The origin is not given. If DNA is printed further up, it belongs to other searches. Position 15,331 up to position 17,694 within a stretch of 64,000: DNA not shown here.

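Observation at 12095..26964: Ten-gene surface operon combining nuclease, 5'-nucleotidase, OB/Ig lipoprotein, CUT1-type ABC importer and RDD-like proteins: candidate nucleic-acid capture, degradation and uptake system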

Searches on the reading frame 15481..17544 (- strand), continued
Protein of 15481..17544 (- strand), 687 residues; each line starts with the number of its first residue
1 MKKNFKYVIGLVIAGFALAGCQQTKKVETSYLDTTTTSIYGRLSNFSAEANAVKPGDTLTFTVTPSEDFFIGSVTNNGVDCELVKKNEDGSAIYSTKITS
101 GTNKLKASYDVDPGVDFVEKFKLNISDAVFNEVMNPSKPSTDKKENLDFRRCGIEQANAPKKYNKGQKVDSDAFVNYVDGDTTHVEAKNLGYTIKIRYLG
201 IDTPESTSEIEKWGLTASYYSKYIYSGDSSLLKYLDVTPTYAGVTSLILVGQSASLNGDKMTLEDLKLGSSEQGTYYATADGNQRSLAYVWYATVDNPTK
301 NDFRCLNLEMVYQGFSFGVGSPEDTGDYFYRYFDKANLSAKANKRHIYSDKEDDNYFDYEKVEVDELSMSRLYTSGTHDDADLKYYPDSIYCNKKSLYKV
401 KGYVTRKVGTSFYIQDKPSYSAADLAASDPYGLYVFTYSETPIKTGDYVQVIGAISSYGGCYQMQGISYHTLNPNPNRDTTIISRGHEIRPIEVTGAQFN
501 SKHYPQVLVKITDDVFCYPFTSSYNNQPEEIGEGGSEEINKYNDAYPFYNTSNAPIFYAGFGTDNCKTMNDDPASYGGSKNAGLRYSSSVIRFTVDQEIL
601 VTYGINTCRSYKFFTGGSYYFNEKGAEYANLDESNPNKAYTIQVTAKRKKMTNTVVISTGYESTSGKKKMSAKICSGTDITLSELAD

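Call 40: predict_structure(alignment_id=A1)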
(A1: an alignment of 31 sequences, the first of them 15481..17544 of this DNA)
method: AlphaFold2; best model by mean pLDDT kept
length: 687 residues; sequences in the alignment: 31
mean_pLDDT: 89.9   pTM: 0.81
mean pLDDT of the five models: 89.9, 89.8, 88.4, 88.0, 87.8
residues with pLDDT >= 90: 503; 70-90: 147; 50-70: 12; < 50: 25
segments of 3 or more residues with pLDDT < 50: 1-25
pLDDT, mean of each block of 10 residues (from residue 1): 40 44 59 89 94 94 95 96 94 96 95 94 95 81 87 95 94 87 91 90 67 90 95 91 97 92 93 91 87 96 96 89 85 94 93 88 93 94 93 90 94 96 92 88 95 90 87 87 97 97 96 97 85 92 81 89 96 93 94 93 93 95 93 94 96 96 89 94 87
secondary structure, 60 per line:
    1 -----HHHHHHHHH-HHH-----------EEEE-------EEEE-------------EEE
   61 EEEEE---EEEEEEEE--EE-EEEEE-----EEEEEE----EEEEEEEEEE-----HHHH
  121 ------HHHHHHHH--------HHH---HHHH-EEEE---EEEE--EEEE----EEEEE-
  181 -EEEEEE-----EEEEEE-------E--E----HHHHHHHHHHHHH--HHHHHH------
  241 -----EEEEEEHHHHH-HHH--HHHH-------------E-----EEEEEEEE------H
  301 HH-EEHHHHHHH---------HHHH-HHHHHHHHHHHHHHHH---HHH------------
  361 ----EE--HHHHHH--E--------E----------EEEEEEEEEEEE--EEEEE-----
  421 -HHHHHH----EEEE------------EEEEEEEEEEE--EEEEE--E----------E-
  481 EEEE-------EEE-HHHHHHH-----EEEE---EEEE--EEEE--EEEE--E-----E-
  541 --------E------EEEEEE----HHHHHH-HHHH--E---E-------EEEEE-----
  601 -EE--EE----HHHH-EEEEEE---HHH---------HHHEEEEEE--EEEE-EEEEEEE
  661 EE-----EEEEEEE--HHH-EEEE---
elements in order: H6-14 E30-33 E41-44 E58-65 E69-76 E82-86 E92-97 E102-111 H117-120 H127-134 H149-152 E154-157 E161-164 E167-170 E175-179 E182-187 E193-198 H214-226 H229-234 E246-251 H252-256 H263-266 E286-293 H306-312 H322-325 H327-342 H369-374 E397-408 E411-415 H422-427 E432-435 E448-458 E461-465 E481-484 E492-494 H496-502 E508-511 E515-518 E521-524 E527-530 E556-561 H566-571 H573-576 E591-595 H612-615 E617-622 E641-646 E649-652 E654-662 E668-674 E681-684

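Call 46: fold_search(model_id=the predicted structure, library=pdb)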
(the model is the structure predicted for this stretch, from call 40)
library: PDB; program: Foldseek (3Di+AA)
matches with E <= 10: 1211; with E <= 0.001: 246
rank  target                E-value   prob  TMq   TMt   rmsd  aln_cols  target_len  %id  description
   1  4nkl                  2.8e-07  1.00  0.17  0.81   3.5       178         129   20  Crystal structure of Staphylococcal nuclease variant Delta+PHS V66A/I92Q at cryogenic temperature (released 2013-11-20)
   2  3sr1                  3.0e-07  1.00  0.17  0.81   3.5       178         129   20  Crystal structure of Staphylococcal nuclease variant Delta+PHS A69G bound to Ca2+ and thymidine-5',3'-diphosphate at cry (released 2011-07-27)
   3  3np8                  3.0e-07  1.00  0.17  0.80   3.5       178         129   20  Crystal structure of Staphylococcal nuclease variant Delta+PHS L36A at cryogenic temperature (released 2011-06-29)
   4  2f0i                  3.0e-07  1.00  0.17  0.78   5.1       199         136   18  Crystal structure of Staphylococcal nuclease mutant I72L (released 2006-10-24)
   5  4nmz                  3.2e-07  1.00  0.17  0.81   3.5       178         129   20  Crystal structure of Staphylococcal nuclease variant Delta+PHS V23Q/V66A at cryogenic temperature (released 2013-12-11)
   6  4j1m                  3.2e-07  1.00  0.17  0.81   3.5       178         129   20  Crystal structure of Staphylococcal nuclease variant Delta+PHS R105E at cryogenic temperature (released 2013-02-20)
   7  3bdc                  3.6e-07  1.00  0.17  0.81   3.5       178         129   20  Crystal structure of Staphylococcal nuclease variant Delta+PHS at cryogenic temperature (released 2008-11-04)
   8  4khv                  3.6e-07  1.00  0.17  0.81   3.5       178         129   20  Crystal structure of Staphylococcal nuclease variant Delta+PHS V23S at cryogenic temperature (released 2013-05-15)
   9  5i6y                  3.6e-07  1.00  0.17  0.81   3.5       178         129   19  Crystal structure of Staphylococcal nuclease variant Delta+PHS A90E at cryogenic temperature (released 2016-02-24)
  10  5job                  3.6e-07  1.00  0.17  0.81   3.5       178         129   20  Crystal structure of Staphylococcal nuclease variant Delta+PHS L25K/I92A at cryogenic temperature (released 2016-05-11)
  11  4laa                  3.8e-07  1.00  0.17  0.81   3.5       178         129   20  Crystal structure of Staphylococcal nuclease variant Delta+PHS L36H at cryogenic temperature (released 2013-08-21)
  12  5c3w                  3.8e-07  1.00  0.17  0.80   3.5       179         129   20  Crystal structure of Staphylococcal nuclease variant Delta+PHS V66H at cryogenic temperature (released 2015-07-15)
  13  5isr                  4.0e-07  1.00  0.17  0.80   3.5       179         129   20  Crystal structure of Staphylococcal nuclease variant Delta+PHS L38E at cryogenic temperature (released 2016-03-23)
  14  3sk5                  4.0e-07  1.00  0.17  0.80   3.5       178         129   20  Crystal structure of Staphylococcal nuclease variant Delta+PHS V39D at cryogenic temperature (released 2011-07-06)
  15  4df7                  4.2e-07  1.00  0.17  0.81   3.5       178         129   20  Crystal structure of Staphylococcal nuclease variant Delta+PHS V23L/V99I at cryogenic temperature (released 2012-02-01)
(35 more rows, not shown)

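Call 83: find_encoding_contigs(protein=P0001, flank=6000, max_places=2)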
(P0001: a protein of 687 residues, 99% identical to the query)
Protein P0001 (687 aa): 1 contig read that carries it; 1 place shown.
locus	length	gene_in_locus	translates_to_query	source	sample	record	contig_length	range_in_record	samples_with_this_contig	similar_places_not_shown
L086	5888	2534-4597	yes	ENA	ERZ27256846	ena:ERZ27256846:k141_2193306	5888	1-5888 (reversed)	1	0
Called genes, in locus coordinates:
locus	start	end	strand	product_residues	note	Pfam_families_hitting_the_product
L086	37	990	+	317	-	PF00528:BPD_transp_1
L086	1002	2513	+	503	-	PF13416:SBP_bac_8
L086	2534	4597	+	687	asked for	-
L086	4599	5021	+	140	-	-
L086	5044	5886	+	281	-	?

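Call 86: find_homologous_proteins(query=A6, max_evalue=0.001)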
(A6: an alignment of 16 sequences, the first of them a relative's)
Query A6 (16 sequences) (255 aa, profile of the alignment): 2859 proteins with E <= 0.001 among 8000 candidates; the best 120 are listed.
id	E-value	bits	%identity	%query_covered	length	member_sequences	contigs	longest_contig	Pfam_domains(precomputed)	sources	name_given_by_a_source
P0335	1.1e-123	430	84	100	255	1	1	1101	PF06271.19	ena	-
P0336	2.2e-122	425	91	100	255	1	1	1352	PF06271.19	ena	-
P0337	1.1e-121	423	91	100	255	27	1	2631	PF06271.19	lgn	-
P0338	2.6e-121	422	92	100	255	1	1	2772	PF06271.19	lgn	-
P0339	3.3e-121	422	100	100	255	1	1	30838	PF06271.19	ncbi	-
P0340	6.4e-121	421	90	100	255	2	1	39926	PF06271.19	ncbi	-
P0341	6.5e-121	421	89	100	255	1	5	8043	PF06271.19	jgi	-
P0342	1.0e-120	420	84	100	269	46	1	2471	PF06271.19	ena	-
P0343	1.3e-120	420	94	100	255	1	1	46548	PF06271.19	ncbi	-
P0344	1.6e-120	419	90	100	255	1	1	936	PF06271.19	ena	-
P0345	1.8e-120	419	87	100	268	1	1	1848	PF06271.19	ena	-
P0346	2.7e-120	419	91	99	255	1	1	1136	PF06271.19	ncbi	-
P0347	2.7e-120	419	92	100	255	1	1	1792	PF06271.19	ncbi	-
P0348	3.1e-120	418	91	100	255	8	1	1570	PF06271.19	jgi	jgi:uncharacterized RDD family membrane protein YckC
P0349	3.7e-120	418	92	99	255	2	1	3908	PF06271.19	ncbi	-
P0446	2.5e-106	373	49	96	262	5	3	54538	PF06271.19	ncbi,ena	-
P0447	2.8e-106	373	53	99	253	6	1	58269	PF06271.19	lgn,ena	-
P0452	5.9e-106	372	49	97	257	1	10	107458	PF06271.19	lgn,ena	-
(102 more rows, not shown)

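Call 87: find_encoding_contigs(protein=P0452, flank=9000, max_places=2)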
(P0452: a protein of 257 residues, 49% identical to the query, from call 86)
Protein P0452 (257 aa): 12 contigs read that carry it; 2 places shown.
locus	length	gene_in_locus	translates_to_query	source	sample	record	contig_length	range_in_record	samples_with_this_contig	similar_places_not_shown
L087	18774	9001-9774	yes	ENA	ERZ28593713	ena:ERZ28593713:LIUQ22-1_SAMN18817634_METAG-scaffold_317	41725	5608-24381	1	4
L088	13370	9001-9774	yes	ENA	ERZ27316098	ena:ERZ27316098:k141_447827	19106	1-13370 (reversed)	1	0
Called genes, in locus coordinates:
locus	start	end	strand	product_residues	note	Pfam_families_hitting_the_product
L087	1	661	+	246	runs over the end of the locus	PF02390:Methyltransf_4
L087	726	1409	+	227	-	PF02826:2-Hacid_dh_C (weak)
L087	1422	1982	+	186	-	PF02441:Flavoprotein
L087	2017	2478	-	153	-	PF00588:SpoU_methylase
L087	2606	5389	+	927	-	PF07517:SecA_DEAD, PF00270:DEAD (weak), PF01043:SecA_PP_bind, PF21090:P-loop_SecA, PF07516:SecA_SW, PF02810:SEC-C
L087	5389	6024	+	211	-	-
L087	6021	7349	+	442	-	-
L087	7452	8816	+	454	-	PF03023:MurJ, PF01554:MatE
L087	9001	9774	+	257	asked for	PF06271:RDD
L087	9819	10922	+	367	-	PF00005:ABC_tran, PF13304:AAA_21 (faint), PF17850:CysA_C_terminal (weak)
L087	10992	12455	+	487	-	PF14018:DUF4234, PF00528:BPD_transp_1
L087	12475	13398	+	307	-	PF00528:BPD_transp_1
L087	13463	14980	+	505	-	PF01547:SBP_bac_1, PF13416:SBP_bac_8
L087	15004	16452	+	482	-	PF00565:SNase (weak)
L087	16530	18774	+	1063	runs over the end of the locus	PF01336:tRNA_anti-codon (faint)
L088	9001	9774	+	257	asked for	PF06271:RDD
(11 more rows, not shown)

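Call 88: find_encoding_contigs(protein=P0447, flank=9000, max_places=1)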
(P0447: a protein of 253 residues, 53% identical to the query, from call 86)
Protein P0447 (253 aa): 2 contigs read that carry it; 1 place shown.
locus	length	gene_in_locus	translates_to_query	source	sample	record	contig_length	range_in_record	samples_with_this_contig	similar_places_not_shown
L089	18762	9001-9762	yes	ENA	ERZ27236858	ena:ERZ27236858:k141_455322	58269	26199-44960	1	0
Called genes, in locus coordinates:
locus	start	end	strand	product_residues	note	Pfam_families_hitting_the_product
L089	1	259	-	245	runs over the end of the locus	PF04542:Sigma70_r2, PF04539:Sigma70_r3, PF08281:Sigma70_r4_2, PF04545:Sigma70_r4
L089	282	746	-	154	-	PF13581:HATPase_c_2, PF02518:HATPase_c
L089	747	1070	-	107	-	PF01740:STAS, PF13466:STAS_2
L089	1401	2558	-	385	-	PF07690:MFS_1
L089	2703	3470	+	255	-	PF00702:Hydrolase, PF05116:S6PP (faint), PF08282:Hydrolase_3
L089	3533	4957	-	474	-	PF00079:Serpin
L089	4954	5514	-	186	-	PF04542:Sigma70_r2, PF04545:Sigma70_r4 (weak)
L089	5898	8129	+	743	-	PF02901:PFL-like, PF01228:Gly_radical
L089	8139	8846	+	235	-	PF13353:Fer4_12, PF04055:Radical_SAM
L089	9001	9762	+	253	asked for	PF06271:RDD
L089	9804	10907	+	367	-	PF00005:ABC_tran, PF13304:AAA_21 (faint), PF17850:CysA_C_terminal (weak)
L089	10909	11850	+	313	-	PF00528:BPD_transp_1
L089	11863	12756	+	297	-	PF00528:BPD_transp_1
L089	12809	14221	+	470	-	PF01547:SBP_bac_1, PF13416:SBP_bac_8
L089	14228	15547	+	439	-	PF00565:SNase, PF01336:tRNA_anti-codon (faint)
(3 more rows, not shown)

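Call 89: find_encoding_contigs(protein=P0446, flank=9000, max_places=1)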
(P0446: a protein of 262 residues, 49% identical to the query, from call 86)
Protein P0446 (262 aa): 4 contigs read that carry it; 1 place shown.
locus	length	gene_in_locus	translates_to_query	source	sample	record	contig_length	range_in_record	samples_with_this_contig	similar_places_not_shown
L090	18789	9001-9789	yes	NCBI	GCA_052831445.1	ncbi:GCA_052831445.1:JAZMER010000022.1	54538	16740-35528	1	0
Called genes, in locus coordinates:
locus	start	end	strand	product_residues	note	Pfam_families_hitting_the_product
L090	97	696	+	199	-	PF01381:HTH_3, PF12844:HTH_19 (weak), PF13443:HTH_26 (weak), PF13560:HTH_31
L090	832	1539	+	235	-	PF01479:S4, PF00849:PseudoU_synth_2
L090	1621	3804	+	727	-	PF09371:Tex_N, PF22706:Tex_central_region, PF14639:YqgF, PF16921:Tex_YqgF, PF14635:HHH_7, PF12836:HHH_3, PF17674:HHH_9, PF00575:S1, +1 more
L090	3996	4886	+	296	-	PF00528:BPD_transp_1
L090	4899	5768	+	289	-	PF00528:BPD_transp_1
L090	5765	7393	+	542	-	PF01547:SBP_bac_1, PF13416:SBP_bac_8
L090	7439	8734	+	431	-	PF01336:tRNA_anti-codon (faint)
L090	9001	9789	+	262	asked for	PF06271:RDD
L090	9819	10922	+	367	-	PF17912:OB_MalK (faint), PF00005:ABC_tran, PF13304:AAA_21 (faint), PF17850:CysA_C_terminal (weak)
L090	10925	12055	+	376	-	PF00528:BPD_transp_1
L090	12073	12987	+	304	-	PF00528:BPD_transp_1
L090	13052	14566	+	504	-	PF01547:SBP_bac_1, PF13416:SBP_bac_8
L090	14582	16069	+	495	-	PF00565:SNase (weak)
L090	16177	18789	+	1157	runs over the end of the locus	PF20578:aBig_2 (weak)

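Call 94: search_protein_families(library=pfam, proteins=[L064:11312-13903:+, L065:7167-9947:+, L066:11193-13745:+, L067:11253-13919:+, L070:11240-13645:+, L071:9956-12502:+, L079:11240-12913:+, L080:11201-13243:+, L083:11325-14600:+, L084:11283-14459:+], max_evalue=0.01)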
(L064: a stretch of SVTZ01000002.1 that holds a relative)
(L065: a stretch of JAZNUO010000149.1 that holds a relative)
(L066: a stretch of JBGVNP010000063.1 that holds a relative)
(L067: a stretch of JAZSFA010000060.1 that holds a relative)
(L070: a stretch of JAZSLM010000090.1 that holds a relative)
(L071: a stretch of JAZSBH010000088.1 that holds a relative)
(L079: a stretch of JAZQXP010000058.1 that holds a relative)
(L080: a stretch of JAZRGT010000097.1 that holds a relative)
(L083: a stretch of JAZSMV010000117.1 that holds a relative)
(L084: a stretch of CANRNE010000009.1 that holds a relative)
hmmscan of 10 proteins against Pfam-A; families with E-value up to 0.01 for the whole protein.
L064:11312-13903:+ (863 aa): 1 family
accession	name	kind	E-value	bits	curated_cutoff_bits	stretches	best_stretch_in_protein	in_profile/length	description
PF20578.4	aBig_2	-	1.4e-13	50.8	27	1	400-486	4-87/89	Atrophied bacterial Ig domain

L065:7167-9947:+ (926 aa): 2 families
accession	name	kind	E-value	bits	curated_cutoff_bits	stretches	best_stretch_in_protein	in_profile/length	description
PF05564.17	Auxin_repressed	-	0.005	17.9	25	0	737-789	30-81/117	Dormancy/auxin associated protein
PF08924.17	Rv2525c_GlyHyd-like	-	0.0073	16.9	27.2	0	534-577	109-151/198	Rv2525c-like, glycoside hydrolase-like domain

L066:11193-13745:+ (850 aa): 0 families

L067:11253-13919:+ (888 aa): 0 families

L070:11240-13645:+ (801 aa): 4 families
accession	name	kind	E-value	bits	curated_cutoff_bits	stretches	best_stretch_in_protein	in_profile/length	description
PF01336.31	tRNA_anti-codon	-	2.7e-11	43.7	27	1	572-639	2-67/75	OB-fold nucleic acid binding domain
PF20578.4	aBig_2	-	2.8e-07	30.7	27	1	379-441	25-86/89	Atrophied bacterial Ig domain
PF13437.12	HlyD_3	-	0.0057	17.8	22.2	0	74-124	15-68/106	HlyD family secretion protein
PF19135.5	DUF5818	-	0.0057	16.6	27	0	504-534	20-49/57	Protein of unknown function (DUF5818)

L071:9956-12502:+ (848 aa): 0 families

L079:11240-12913:+ (557 aa): 2 families
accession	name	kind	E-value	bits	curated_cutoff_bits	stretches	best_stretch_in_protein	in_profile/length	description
PF20578.4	aBig_2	-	0.0015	18.7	27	1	80-132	35-82/89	Atrophied bacterial Ig domain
PF19077.6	Big_13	-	0.0042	18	27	0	95-131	59-94/102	Bacterial Ig-like domain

L080:11201-13243:+ (680 aa): 1 family
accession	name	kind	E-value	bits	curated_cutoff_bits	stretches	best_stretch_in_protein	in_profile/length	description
PF22708.2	S1CSD-TOTE-1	-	0.00048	20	27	0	364-392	23-50/65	S1/CSD-like domain 1 of the TOTE conflict systems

L083:11325-14600:+ (1091 aa): 2 families
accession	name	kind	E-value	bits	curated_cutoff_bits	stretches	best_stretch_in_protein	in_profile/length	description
PF20578.4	aBig_2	-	4.8e-11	42.7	27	1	380-459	9-87/89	Atrophied bacterial Ig domain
PF01336.31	tRNA_anti-codon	-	4.6e-05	23.7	27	1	832-893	2-68/75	OB-fold nucleic acid binding domain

L084:11283-14459:+ (1058 aa): 1 family
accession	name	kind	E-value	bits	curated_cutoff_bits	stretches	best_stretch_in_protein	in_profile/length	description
PF20578.4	aBig_2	-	6.5e-05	23.1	27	1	605-692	3-88/89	Atrophied bacterial Ig domain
